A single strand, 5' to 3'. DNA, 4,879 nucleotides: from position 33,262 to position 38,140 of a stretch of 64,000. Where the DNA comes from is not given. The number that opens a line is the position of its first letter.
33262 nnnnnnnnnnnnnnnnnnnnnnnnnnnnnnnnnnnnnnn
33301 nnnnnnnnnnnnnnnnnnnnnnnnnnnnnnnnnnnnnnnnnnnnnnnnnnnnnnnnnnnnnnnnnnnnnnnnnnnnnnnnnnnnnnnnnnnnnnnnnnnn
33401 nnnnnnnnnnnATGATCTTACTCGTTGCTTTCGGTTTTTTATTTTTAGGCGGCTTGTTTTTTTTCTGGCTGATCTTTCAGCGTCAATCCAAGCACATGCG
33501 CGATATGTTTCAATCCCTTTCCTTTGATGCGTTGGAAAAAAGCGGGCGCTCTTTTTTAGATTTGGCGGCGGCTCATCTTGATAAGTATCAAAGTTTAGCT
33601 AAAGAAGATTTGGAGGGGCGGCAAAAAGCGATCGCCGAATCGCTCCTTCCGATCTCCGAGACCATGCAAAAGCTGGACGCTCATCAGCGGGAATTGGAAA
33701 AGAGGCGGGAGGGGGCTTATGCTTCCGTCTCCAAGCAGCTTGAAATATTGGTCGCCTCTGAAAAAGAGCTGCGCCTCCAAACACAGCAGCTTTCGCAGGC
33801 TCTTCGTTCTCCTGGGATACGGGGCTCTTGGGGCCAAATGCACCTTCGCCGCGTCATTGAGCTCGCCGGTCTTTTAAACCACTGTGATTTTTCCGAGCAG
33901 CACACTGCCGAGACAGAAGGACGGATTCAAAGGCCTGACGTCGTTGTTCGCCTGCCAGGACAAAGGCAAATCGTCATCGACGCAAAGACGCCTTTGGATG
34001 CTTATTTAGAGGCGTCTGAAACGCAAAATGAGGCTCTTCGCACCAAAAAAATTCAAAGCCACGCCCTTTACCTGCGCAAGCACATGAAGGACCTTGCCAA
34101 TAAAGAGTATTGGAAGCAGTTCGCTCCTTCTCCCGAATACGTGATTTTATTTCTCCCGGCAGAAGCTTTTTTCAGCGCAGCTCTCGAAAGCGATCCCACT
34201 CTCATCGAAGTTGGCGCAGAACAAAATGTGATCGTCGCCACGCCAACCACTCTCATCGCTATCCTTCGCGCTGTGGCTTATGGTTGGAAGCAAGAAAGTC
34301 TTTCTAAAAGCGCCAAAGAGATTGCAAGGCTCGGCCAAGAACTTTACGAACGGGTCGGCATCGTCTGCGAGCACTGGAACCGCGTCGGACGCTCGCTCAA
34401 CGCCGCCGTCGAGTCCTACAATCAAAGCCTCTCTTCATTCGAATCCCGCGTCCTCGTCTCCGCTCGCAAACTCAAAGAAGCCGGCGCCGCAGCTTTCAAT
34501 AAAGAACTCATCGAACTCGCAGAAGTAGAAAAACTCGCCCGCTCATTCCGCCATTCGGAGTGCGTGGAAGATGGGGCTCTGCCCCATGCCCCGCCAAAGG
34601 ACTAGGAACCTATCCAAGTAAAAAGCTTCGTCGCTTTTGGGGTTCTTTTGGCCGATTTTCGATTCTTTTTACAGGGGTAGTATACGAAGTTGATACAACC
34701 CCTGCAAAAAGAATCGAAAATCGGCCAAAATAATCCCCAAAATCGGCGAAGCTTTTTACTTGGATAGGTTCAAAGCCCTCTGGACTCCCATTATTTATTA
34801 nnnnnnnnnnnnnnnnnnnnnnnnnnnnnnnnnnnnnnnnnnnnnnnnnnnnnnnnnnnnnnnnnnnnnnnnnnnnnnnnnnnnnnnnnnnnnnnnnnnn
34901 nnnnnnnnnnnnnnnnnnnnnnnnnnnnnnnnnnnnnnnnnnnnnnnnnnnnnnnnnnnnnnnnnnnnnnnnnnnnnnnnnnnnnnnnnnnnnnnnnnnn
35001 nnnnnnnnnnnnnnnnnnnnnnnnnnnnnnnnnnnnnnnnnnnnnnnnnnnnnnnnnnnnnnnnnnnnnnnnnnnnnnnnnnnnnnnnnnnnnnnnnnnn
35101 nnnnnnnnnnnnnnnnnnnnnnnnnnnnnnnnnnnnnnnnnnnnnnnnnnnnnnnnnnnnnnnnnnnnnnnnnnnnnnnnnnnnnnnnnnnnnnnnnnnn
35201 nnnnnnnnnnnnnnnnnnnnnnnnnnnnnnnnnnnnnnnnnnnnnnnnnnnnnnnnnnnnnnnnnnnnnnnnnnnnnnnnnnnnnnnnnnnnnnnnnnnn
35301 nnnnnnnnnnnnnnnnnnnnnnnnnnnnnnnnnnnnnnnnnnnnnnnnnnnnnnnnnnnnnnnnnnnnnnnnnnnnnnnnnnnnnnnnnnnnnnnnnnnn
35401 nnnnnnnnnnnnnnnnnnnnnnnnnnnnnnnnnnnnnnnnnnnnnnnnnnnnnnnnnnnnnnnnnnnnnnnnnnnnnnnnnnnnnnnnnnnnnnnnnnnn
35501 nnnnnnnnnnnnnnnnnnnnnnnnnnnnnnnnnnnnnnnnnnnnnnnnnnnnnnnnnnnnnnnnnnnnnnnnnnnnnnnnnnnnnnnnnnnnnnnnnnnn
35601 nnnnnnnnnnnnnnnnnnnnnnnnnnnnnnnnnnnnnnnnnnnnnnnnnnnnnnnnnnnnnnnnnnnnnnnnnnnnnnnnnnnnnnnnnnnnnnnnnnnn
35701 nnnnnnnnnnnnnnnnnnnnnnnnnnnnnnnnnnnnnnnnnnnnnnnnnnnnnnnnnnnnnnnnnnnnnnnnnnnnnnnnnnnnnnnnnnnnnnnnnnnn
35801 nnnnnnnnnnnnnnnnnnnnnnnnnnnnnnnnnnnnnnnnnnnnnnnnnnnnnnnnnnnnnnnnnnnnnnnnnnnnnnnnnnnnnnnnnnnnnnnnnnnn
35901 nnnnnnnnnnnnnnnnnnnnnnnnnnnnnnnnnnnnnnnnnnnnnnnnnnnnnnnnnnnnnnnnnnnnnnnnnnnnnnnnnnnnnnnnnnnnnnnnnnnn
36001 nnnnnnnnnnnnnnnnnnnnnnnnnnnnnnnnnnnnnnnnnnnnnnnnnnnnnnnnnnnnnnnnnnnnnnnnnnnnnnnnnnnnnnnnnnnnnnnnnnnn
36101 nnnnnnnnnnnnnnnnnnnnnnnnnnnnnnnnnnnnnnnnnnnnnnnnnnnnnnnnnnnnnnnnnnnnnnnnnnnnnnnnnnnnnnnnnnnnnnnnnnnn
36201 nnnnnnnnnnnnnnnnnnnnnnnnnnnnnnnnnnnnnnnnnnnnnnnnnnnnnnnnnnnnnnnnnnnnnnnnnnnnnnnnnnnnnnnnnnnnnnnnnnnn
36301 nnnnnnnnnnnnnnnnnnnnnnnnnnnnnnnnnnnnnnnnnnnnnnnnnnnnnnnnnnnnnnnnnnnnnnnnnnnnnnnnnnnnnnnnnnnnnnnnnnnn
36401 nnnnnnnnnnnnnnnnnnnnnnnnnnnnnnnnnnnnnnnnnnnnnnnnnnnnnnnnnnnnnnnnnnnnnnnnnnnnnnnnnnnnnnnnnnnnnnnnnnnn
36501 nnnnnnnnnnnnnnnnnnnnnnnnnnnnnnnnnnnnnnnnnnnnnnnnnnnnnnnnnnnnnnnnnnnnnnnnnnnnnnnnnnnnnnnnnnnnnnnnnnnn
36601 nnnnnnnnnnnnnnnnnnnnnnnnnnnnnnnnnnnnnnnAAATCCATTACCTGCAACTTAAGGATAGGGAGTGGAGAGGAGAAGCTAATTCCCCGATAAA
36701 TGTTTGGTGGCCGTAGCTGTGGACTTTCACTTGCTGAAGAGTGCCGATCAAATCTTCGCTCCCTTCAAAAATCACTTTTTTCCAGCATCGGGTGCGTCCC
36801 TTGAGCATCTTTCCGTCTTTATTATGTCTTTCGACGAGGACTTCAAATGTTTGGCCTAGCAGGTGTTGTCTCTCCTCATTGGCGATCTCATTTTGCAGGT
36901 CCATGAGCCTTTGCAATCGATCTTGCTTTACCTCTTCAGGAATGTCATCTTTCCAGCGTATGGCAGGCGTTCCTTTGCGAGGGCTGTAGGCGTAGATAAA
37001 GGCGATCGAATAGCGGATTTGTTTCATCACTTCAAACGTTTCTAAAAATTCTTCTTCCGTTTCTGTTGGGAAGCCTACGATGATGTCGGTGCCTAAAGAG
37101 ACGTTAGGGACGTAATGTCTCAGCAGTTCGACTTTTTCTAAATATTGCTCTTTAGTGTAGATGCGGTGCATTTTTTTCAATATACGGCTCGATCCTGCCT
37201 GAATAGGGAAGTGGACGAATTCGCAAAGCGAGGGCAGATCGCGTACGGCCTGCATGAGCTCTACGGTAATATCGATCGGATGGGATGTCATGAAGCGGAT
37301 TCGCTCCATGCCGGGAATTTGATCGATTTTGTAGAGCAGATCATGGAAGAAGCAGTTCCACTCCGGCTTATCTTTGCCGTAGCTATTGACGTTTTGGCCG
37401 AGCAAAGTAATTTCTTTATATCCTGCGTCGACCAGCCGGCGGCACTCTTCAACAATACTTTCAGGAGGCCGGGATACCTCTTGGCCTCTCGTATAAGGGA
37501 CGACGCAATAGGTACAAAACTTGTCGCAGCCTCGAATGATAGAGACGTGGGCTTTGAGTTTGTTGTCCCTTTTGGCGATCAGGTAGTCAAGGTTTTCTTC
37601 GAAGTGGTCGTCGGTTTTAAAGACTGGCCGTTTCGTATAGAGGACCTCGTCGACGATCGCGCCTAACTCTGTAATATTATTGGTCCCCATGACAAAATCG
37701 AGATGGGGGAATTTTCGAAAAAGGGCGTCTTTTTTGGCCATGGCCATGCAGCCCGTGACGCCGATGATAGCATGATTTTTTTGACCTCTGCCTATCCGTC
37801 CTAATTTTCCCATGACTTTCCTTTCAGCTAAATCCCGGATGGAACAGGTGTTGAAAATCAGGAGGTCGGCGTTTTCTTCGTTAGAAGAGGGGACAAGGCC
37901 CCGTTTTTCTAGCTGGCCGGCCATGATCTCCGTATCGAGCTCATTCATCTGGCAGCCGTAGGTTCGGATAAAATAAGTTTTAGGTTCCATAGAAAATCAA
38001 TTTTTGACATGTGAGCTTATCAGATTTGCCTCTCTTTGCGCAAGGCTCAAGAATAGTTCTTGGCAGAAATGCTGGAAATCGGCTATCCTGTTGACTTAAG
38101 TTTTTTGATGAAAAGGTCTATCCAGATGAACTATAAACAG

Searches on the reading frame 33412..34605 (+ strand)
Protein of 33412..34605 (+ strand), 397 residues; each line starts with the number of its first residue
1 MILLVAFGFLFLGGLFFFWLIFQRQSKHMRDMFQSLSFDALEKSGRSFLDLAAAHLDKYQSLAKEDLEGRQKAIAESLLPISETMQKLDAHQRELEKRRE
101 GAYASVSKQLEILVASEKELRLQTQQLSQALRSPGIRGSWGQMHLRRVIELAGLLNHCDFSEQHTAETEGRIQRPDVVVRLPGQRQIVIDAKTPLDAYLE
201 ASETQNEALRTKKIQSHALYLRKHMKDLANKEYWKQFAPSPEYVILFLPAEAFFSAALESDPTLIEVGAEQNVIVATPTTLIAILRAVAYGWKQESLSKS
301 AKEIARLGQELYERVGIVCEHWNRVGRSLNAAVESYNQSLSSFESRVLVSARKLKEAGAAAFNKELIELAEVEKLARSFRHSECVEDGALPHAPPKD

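Call 41: search_protein_families(library=pfam, proteins=[window:33412-34605:+], max_evalue=0.001)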
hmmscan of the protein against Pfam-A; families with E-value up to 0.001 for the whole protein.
window:33412-34605:+ (397 aa): 1 family
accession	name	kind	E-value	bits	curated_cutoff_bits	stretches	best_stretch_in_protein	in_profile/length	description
PF02646.22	RmuC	-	2.1e-93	313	26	1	73-361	2-288/291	RmuC family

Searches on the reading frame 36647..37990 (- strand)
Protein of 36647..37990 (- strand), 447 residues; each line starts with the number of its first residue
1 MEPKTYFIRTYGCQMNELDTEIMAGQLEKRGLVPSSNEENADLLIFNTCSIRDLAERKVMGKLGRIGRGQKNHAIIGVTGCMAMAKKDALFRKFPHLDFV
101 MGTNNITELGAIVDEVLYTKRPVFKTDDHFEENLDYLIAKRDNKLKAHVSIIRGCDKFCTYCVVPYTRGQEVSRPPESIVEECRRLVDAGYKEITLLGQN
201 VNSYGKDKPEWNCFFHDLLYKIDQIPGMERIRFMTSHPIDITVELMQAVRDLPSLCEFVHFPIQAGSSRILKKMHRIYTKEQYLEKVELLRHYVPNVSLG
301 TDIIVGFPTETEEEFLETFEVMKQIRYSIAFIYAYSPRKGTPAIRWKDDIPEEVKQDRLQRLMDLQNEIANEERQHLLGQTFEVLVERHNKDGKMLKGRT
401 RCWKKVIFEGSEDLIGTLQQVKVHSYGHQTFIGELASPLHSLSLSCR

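Call 41: search_protein_families(library=pfam, proteins=[window:36647-37990:-], max_evalue=0.001)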
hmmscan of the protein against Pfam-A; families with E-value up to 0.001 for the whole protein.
window:36647-37990:- (447 aa): 3 families
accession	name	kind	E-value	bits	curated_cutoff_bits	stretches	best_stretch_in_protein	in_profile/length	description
PF00919.26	UPF0004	-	6.6e-30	103.5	27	1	6-102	2-98/98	Uncharacterized protein family UPF0004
PF04055.27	Radical_SAM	-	1.4e-26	94.1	29.5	1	149-320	1-164/166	Radical SAM superfamily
PF01938.26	TRAM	-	0.00046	20.4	21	1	378-424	4-49/61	TRAM domain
